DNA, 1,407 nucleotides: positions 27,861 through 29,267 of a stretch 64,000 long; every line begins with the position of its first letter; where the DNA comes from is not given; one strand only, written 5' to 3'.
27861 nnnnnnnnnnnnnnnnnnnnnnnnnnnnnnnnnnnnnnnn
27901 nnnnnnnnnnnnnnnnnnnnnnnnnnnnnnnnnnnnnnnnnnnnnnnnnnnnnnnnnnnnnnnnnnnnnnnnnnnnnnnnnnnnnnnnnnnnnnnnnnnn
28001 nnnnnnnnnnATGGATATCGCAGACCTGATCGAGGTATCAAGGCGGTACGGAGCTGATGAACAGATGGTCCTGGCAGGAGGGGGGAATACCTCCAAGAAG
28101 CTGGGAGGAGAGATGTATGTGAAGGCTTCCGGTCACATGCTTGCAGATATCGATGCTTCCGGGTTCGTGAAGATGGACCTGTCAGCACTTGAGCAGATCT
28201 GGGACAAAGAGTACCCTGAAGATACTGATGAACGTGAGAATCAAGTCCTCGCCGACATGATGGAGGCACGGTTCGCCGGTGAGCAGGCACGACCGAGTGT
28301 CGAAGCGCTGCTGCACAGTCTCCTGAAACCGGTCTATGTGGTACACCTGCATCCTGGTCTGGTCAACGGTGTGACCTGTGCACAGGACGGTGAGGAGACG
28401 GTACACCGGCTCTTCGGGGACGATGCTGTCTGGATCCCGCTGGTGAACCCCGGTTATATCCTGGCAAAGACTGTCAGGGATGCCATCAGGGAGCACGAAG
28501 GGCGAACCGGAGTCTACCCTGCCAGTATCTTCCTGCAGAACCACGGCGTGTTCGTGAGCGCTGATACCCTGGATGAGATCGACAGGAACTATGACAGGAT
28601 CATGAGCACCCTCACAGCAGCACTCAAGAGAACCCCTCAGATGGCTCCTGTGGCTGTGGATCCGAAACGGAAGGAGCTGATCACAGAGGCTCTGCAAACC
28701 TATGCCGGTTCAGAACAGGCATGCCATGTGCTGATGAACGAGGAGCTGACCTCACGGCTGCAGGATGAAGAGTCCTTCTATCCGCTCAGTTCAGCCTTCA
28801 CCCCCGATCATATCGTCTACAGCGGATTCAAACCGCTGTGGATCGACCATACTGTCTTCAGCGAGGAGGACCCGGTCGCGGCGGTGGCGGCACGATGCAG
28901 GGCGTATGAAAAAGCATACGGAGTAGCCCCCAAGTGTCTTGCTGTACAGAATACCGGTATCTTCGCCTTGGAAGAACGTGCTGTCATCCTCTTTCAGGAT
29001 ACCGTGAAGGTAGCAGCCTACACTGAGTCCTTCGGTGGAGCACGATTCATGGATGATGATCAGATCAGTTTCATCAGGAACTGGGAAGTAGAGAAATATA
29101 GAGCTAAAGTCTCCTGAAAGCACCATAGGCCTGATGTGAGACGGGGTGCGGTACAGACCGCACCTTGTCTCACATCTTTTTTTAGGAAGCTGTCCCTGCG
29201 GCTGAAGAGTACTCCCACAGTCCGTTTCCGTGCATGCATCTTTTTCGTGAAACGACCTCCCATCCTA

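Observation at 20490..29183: Rhamnose cluster with split RhaE aldolase / SDR and an embedded PHP phosphoesterase, downstream of a 2-oxoacid dehydrogenase complex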

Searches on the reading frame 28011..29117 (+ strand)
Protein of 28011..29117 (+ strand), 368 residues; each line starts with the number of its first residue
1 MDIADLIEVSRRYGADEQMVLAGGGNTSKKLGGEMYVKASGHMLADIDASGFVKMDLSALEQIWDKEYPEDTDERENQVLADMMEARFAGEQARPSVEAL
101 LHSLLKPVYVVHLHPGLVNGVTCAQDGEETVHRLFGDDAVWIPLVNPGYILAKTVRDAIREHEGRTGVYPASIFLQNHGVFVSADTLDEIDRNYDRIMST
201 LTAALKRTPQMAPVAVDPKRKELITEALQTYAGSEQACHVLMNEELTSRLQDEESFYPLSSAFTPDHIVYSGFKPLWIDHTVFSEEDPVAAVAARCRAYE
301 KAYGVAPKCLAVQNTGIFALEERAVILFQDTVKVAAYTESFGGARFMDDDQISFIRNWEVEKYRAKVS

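Call 3: search_protein_families(library=pfam, proteins=[window:28011-29117:+])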
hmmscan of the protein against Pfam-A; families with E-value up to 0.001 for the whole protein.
window:28011-29117:+ (368 aa): 1 family
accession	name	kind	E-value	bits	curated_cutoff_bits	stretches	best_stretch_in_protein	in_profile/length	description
PF00596.27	Aldolase_II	-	1.7e-14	54.6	22.2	1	5-189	2-167/183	Class II Aldolase and Adducin N-terminal domain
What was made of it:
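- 28011..29117 (+): Stand-alone RhaE-type class II aldolase (368 aa). Its start overlaps the rhaA stop. Pfam Aldolase_II (call 3).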

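Call 5: search_protein_families(library=ncbifam, proteins=[window:28011-29117:+], max_evalue=0.01)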
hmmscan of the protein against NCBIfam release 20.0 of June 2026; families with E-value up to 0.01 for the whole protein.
window:28011-29117:+ (368 aa): 11 families
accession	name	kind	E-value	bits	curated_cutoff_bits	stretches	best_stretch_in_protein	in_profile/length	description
NF006196.0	PRK08324.2-4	equivalog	9.9e-34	116.7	831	1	2-363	16-396/657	bifunctional aldolase/short-chain dehydrogenase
NF006190.0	PRK08324.1-4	equivalog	1.1e-32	113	1014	1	3-303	18-333/689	bifunctional aldolase/short-chain dehydrogenase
NF006194.0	PRK08324.2-2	equivalog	5.8e-30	104.5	686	1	2-234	23-264/703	bifunctional aldolase/short-chain dehydrogenase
TIGR02632.1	RhaD_aldol-ADH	equivalog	4.9e-28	97.9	567.75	1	4-303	2-319/676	bifunctional rhamnulose-1-phosphate aldolase/short-chain dehydrogenase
NF006195.0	PRK08324.2-3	equivalog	5.7e-28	97.5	931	1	2-299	24-329/678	bifunctional aldolase/short-chain dehydrogenase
NF006192.0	PRK08324.1-6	equivalog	4.6e-23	81.5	639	1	10-211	33-230/685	bifunctional aldolase/short-chain dehydrogenase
NF006188.0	PRK08324.1-1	equivalog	9.8e-22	77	1152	1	3-219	7-225/679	bifunctional aldolase/short-chain dehydrogenase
NF006189.0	PRK08324.1-3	equivalog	1.4e-20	73.2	634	1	9-206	31-230/701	bifunctional rhamnulose-1-phosphate aldolase/short-chain dehydrogenase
NF006197.0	PRK08324.2-5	equivalog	1.9e-20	72.8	627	1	9-204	23-216/583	bifunctional aldolase/short-chain dehydrogenase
NF006193.0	PRK08324.2-1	subfamily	5.8e-17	61.1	1213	1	2-203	26-241/705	bifunctional aldolase/short-chain dehydrogenase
NF006191.0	PRK08324.1-5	equivalog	1.1e-15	57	1240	1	3-190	28-217/706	bifunctional aldolase/short-chain dehydrogenase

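Call 25: search_solved_structures(query=window:28011-29117:+, max_evalue=0.01, show_alignments=1)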
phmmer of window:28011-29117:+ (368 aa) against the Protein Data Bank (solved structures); distinct sequences matched with E-value up to 0.01: 1.
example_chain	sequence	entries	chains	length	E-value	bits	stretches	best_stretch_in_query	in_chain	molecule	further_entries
3m4r_A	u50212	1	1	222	4.1e-13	52.5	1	2-197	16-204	Uncharacterized protein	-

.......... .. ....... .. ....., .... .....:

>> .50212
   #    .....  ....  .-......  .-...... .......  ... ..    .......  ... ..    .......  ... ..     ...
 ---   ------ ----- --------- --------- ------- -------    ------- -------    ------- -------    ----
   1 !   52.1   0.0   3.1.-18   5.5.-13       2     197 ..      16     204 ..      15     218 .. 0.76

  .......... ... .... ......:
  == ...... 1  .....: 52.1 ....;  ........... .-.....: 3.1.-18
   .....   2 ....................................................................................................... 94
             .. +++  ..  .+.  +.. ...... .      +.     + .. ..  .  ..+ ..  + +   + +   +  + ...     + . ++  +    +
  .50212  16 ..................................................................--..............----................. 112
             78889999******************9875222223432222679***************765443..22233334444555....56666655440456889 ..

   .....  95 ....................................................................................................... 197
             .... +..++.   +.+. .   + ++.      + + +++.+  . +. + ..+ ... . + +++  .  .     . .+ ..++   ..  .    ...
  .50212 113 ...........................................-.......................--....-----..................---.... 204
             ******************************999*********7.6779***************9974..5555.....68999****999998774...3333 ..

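Call 31: search_dna_similar(query=window:28011-29117:+, collection=plasmids, mode=protein, max_rows=15, max_evalue=0.00001)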
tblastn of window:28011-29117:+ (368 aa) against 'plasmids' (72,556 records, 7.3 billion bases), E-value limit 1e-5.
Records with a match: 365; places in all: 411; records where one place covers at least 80% of the query: 140.
Best place of each record, by identity: <60% 365.
By first word of the organism name: Rhizobium 172; Sinorhizobium 71; Ensifer 16; Shinella 12; Sphingobium 12; Aminobacter 9; Paracoccus 8; Phyllobacterium 6; Deinococcus 5; Novosphingobium 4; and 40 more.
By predicted mobility (MOB-suite, as given by PLSDB): non-mobilizable 220; mobilizable 92; conjugative 53.
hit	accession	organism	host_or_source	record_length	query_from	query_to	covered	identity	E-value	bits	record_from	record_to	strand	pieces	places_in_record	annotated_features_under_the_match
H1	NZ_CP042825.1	Rhizobium sp. WL3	Wheat,phyllosphere swab,leaves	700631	7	368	98%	27.4%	5e-19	96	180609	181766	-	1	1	class II aldolase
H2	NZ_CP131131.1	Shinella zoogloeoides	isolate,Activated charcoal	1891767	7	368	98%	27.3%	2e-18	94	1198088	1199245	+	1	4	none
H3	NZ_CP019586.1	Sinorhizobium meliloti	Medicago arborea,tissue sample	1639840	7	368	98%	27.0%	2e-20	100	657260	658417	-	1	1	none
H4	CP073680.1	Sinorhizobium meliloti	Medicago truncatula,cell culture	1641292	7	368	98%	27.0%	2e-20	100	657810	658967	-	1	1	class II aldolase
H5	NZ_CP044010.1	Rhizobium sp. BG6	Prosopis cineraria,pure bacterial ...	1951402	5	364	98%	27.0%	3e-12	76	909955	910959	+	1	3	none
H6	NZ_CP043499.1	Rhizobium grahamii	Prosopis cineraria,pure bacterial ...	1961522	5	364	98%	27.0%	3e-12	76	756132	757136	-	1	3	none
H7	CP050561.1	Sinorhizobium meliloti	Melilotus officinalis,cell culture,root ...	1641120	7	368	98%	26.9%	6e-21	102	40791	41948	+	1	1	class II aldolase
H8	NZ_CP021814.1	Sinorhizobium meliloti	Medicago truncatula,Single Cell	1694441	7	368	98%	26.9%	1e-20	101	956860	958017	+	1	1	none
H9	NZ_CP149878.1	Rhizobium sp. T1473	Medicago sativa,Cell Culture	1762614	4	364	98%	26.7%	2e-11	73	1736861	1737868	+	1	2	none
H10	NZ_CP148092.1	Rhizobium sp. T1470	Medicago sativa,cell culture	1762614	4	364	98%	26.7%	2e-11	73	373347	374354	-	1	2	none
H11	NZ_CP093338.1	Shinella sp. H4-D48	whole organism,grassland soil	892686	10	366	97%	27.0%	8e-20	99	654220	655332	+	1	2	SDR family oxidoreductase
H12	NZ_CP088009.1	Rhizobium sp. T136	Melilotus albus,Cell culture,root nodule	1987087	5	364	98%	26.8%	2e-11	73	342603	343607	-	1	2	none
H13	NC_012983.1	Hirschia baltica ATCC 49814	-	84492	3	367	99%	26.4%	2e-19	98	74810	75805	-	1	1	class II aldolase/adducin family protein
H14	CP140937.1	Sinorhizobium meliloti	Medicago lupulina,whole organism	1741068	7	368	98%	26.6%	3e-21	102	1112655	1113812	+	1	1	class II aldolase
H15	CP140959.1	Sinorhizobium meliloti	Medicago lupulina,whole organism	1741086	7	368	98%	26.6%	3e-21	102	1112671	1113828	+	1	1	class II aldolase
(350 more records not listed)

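Call 33: get_annotated_region(hit=H11, flank=6000)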
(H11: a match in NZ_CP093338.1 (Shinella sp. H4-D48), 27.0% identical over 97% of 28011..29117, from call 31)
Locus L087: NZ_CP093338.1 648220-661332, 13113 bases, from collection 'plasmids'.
description: Shinella sp. H4-D48 plasmid p1, complete sequence
organism: Shinella sp. H4-D48 (NCBI taxid 2925841)
taxonomy: Bacteria; Pseudomonadota; Alphaproteobacteria; Hyphomicrobiales; Rhizobiaceae; Shinella; Shinella sp. H4-D48
host: -; source: whole organism,grassland soil; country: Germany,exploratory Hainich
typing (MOB-suite, as given by PLSDB): non-mobilizable
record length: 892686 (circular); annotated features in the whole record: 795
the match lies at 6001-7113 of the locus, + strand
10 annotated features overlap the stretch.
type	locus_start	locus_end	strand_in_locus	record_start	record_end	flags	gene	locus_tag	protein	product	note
CDS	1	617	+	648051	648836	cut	-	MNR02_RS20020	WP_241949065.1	DNA-binding domain-containing protein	-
CDS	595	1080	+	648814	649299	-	-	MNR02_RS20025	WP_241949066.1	DoxX family protein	-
CDS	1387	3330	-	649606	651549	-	-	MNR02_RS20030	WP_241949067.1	methyl-accepting chemotaxis protein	-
CDS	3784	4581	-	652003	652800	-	-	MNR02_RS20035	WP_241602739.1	DeoR/GlpR family DNA-binding transcription regulator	-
CDS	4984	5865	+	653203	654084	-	lsrF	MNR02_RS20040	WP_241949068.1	3-hydroxy-5-phosphonooxypentane-2,4-dione thiolase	-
CDS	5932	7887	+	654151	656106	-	-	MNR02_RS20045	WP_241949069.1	SDR family oxidoreductase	-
CDS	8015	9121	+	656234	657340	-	-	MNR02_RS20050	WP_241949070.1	sugar ABC transporter substrate-binding protein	-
CDS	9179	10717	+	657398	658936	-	-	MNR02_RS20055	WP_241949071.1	sugar ABC transporter ATP-binding protein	-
CDS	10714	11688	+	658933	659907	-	-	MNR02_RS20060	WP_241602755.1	ABC transporter permease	GO:0008643 - carbohydrate transport [Evidence IEA]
CDS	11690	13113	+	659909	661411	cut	-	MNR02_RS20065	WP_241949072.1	FGGY-family carbohydrate kinase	GO:0016310 - phosphorylation [Evidence IEA]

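Call 34: get_annotated_region(hit=H4, flank=6000)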
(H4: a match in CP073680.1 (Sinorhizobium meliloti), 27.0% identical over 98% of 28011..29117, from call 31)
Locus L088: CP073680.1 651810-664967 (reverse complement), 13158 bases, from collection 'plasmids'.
description: Sinorhizobium meliloti strain ABS7 plasmid pSymB, complete sequence
organism: Sinorhizobium meliloti (NCBI taxid 382)
taxonomy: Bacteria; Pseudomonadota; Alphaproteobacteria; Hyphomicrobiales; Rhizobiaceae; Sinorhizobium; Sinorhizobium meliloti
host: -; source: Medicago truncatula,cell culture; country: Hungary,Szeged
typing (MOB-suite, as given by PLSDB): mobilizable; relaxase MOBQ
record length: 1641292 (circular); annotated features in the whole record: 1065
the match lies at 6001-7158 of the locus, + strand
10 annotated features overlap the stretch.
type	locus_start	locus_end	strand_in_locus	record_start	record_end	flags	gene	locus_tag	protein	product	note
CDS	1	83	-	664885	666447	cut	lsrK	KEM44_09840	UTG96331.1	autoinducer-2 kinase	-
CDS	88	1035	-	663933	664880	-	-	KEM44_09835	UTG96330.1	sugar-binding transcriptional regulator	-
CDS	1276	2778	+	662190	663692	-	lsrA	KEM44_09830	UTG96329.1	autoinducer 2 ABC transporter ATP-binding protein LsrA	-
CDS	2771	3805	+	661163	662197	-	-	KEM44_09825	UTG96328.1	autoinducer 2 ABC transporter permease LsrC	-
CDS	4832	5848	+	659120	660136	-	lsrB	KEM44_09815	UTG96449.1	autoinducer 2 ABC transporter substrate-binding protein LsrB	-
CDS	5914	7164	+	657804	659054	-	-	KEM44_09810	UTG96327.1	class II aldolase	-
CDS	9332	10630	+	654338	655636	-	-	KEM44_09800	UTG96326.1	capsular polysaccharide biosynthesis protein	-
CDS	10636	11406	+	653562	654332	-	-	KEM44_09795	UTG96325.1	ABC transporter permease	-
CDS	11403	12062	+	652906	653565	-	-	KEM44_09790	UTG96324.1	ABC transporter ATP-binding protein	-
CDS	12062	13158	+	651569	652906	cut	-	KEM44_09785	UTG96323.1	RkpR, polysaccharide export protein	-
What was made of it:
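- Closest known: Lsr. Same: RhaE-type aldolases (with or without an SDR) occur in Lsr-like clusters in Shinella and S. meliloti (calls 33, 34).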

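Call 35: search_dna_similar(query=window:28011-29117:+, collection=plasmids, mode=protein, max_rows=60, rows=spread, max_evalue=0.00001)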
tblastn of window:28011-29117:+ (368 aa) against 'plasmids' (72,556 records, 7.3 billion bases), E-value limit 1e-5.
Records with a match: 365; places in all: 411; records where one place covers at least 80% of the query: 140.
Best place of each record, by identity: <60% 365.
By first word of the organism name: Rhizobium 172; Sinorhizobium 71; Ensifer 16; Shinella 12; Sphingobium 12; Aminobacter 9; Paracoccus 8; Phyllobacterium 6; Deinococcus 5; Novosphingobium 4; and 40 more.
By predicted mobility (MOB-suite, as given by PLSDB): non-mobilizable 220; mobilizable 92; conjugative 53.
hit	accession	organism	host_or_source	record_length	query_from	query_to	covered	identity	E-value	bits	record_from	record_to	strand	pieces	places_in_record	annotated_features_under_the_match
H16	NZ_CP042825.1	Rhizobium sp. WL3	Wheat,phyllosphere swab,leaves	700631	7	368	98%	27.4%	5e-19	96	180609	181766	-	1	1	class II aldolase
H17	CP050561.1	Sinorhizobium meliloti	Melilotus officinalis,cell culture,root ...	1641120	7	368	98%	26.9%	6e-21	102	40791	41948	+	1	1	class II aldolase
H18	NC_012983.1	Hirschia baltica ATCC 49814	-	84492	3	367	99%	26.4%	2e-19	98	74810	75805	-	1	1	class II aldolase/adducin family protein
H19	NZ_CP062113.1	Aminobacter sp. SR38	bacterial pure culture,soil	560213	2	364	99%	26.5%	1e-16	89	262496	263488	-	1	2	class II aldolase/adducin family protein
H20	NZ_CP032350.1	Azospirillum brasilense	soil sample,Agricultural field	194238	6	364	98%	26.5%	4e-8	63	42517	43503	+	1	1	class II aldolase/adducin family protein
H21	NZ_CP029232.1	Sinorhizobium fredii CCBAU 45436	Glycine max,cell culture,plant root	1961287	6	368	99%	25.4%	6e-15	84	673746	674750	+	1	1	record has no annotation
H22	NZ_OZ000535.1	Shinella sp. WSC3-e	-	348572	6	364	98%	25.3%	5e-11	72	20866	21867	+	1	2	class II aldolase/adducin family protein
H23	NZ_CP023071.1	Sinorhizobium fredii CCBAU 83666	G.max,nodule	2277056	6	368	99%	24.6%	1e-12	77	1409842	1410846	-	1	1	record has no annotation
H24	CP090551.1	Rhizobium leguminosarum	Trifolium pratense,Cell culture,Plant ...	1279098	2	364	99%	24.2%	3e-11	72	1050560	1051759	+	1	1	bifunctional aldolase/short-chain dehydrogenase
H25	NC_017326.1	Sinorhizobium meliloti SM11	-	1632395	7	320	85%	27.8%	8e-17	89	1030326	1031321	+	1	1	none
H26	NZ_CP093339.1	Shinella sp. H4-D48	whole organism,grassland soil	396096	6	364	98%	24.1%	5e-12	75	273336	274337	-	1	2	class II aldolase/adducin family protein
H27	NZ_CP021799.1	Sinorhizobium meliloti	Medicago sativa,Single Cell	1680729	7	320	85%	27.6%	2e-17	91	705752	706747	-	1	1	none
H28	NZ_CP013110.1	Sinorhizobium americanum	Vachellia farnesiana,cell culture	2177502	6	368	99%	23.7%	2e-15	86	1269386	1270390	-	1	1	record has no annotation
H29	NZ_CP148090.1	Sinorhizobium meliloti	Medicago sativa,cell culture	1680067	7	320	85%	27.3%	2e-16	88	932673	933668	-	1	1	none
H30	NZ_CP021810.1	Sinorhizobium meliloti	Medicago sativa,Single Cell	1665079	7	320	85%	27.3%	2e-16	88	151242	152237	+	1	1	none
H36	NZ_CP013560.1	Rhizobium phaseoli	Phaseolus vulgaris,Whole ...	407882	6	300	80%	24.6%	2e-12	76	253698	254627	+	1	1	bifunctional rhamnulose-1-phosphate aldolase/short-chain dehydrogenase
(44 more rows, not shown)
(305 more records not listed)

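Call 36: get_annotated_region(hit=H36, flank=7000)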
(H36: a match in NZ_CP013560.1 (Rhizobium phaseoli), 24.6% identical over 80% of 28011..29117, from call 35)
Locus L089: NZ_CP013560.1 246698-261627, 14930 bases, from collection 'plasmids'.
description: Rhizobium phaseoli strain N841 plasmid pRphaN841c, complete sequence
organism: Rhizobium phaseoli (NCBI taxid 396)
taxonomy: Bacteria; Pseudomonadota; Alphaproteobacteria; Hyphomicrobiales; Rhizobiaceae; Rhizobium; Rhizobium phaseoli
host: -; source: Phaseolus vulgaris,Whole organism,Legume-root nodule,legume-root nodule; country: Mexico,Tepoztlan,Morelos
typing (MOB-suite, as given by PLSDB): non-mobilizable
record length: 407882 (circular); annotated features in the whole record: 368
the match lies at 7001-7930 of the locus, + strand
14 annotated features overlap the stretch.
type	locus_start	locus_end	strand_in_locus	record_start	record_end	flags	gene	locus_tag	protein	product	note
CDS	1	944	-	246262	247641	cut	-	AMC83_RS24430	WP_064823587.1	FGGY-family carbohydrate kinase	GO:0016310 - phosphorylation [Evidence IEA]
CDS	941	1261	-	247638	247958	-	rhaM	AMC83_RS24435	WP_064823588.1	L-rhamnose mutarotase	GO:0019301 - rhamnose catabolic process [Evidence IEA]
CDS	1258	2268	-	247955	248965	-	-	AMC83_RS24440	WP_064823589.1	ABC transporter permease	GO:0008643 - carbohydrate transport [Evidence IEA]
CDS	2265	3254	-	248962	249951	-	-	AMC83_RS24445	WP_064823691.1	ABC transporter permease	GO:0008643 - carbohydrate transport [Evidence IEA]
CDS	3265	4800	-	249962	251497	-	-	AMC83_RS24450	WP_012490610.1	sugar ABC transporter ATP-binding protein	-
CDS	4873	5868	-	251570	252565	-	rhaS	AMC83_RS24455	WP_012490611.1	rhamnose ABC transporter substrate-binding protein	GO:0015762 - rhamnose transmembrane transport [Evidence IEA]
CDS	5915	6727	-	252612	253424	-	-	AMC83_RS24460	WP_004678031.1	DeoR/GlpR family DNA-binding transcription regulator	-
CDS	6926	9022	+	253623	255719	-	-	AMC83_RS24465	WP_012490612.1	bifunctional rhamnulose-1-phosphate aldolase/short-chain dehydrogenase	-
CDS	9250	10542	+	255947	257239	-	rhaI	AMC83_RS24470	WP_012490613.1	L-rhamnose catabolism isomerase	GO:0019301 - rhamnose catabolic process [Evidence IEA]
CDS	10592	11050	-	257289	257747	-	-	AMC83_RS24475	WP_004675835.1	carboxymuconolactone decarboxylase family protein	-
CDS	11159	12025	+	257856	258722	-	-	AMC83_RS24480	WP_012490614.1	sigma-70 family RNA polymerase sigma factor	GO:0006352 - DNA-templated transcription initiation [Evidence IEA]; GO:0006355 - regulation of DNA-templated ...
CDS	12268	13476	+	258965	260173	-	-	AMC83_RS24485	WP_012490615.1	amidohydrolase/deacetylase family metallohydrolase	-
CDS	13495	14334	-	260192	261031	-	-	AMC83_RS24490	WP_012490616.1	IclR family transcriptional regulator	GO:0006355 - regulation of DNA-templated transcription [Evidence IEA]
CDS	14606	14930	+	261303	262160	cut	-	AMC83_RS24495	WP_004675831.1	SDR family oxidoreductase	-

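Call 86: search_protein_families(library=ncbifam, proteins=[L089:6926-9022:+], max_evalue=1e-10)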
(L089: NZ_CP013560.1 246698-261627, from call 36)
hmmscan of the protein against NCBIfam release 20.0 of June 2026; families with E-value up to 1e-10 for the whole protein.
L089:6926-9022:+ (698 aa): 191 families (the best 25 are shown)
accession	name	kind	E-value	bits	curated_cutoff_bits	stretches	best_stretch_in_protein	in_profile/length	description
NF006189.0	PRK08324.1-3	equivalog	0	1295.4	634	1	2-698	4-701/701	bifunctional rhamnulose-1-phosphate aldolase/short-chain dehydrogenase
TIGR02632.1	RhaD_aldol-ADH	equivalog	0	1208.8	567.75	1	24-698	2-676/676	bifunctional rhamnulose-1-phosphate aldolase/short-chain dehydrogenase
NF006191.0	PRK08324.1-5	equivalog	6.6e-288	956.9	1240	1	5-698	8-706/706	bifunctional aldolase/short-chain dehydrogenase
NF006190.0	PRK08324.1-4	equivalog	8.1e-253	840.6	1014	1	9-698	3-689/689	bifunctional aldolase/short-chain dehydrogenase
NF006188.0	PRK08324.1-1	equivalog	1.1e-236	787.3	1152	1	24-698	8-679/679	bifunctional aldolase/short-chain dehydrogenase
NF006195.0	PRK08324.2-3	equivalog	1.5e-151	505.9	931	1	9-698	11-678/678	bifunctional aldolase/short-chain dehydrogenase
NF006194.0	PRK08324.2-2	equivalog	1.2e-144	483.7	686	1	27-698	28-703/703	bifunctional aldolase/short-chain dehydrogenase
NF006192.0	PRK08324.1-6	equivalog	1.2e-130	437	639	1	27-696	30-683/685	bifunctional aldolase/short-chain dehydrogenase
NF006196.0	PRK08324.2-4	equivalog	1.5e-121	406.9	831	1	11-692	4-653/657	bifunctional aldolase/short-chain dehydrogenase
NF006193.0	PRK08324.2-1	subfamily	1.9e-108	363.5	1213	1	24-695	28-702/705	bifunctional aldolase/short-chain dehydrogenase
NF006197.0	PRK08324.2-5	equivalog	2.8e-51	174.6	627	1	11-467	4-452/583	bifunctional aldolase/short-chain dehydrogenase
NF004791.0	PRK06138.1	equivalog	4.1e-50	170.4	312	1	433-692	2-249/252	SDR family oxidoreductase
NF009093.0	PRK12429.1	subfamily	8.5e-50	169.4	258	1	433-692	2-256/259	3-hydroxybutyrate dehydrogenase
NF009050.0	PRK12384.1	equivalog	9.1e-48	163.1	307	1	437-693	3-257/259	sorbitol-6-phosphate dehydrogenase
TIGR03971.1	SDR_subfam_1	subfamily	2.7e-47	161.4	300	1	434-693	1-269/271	mycofactocin-coupled SDR family oxidoreductase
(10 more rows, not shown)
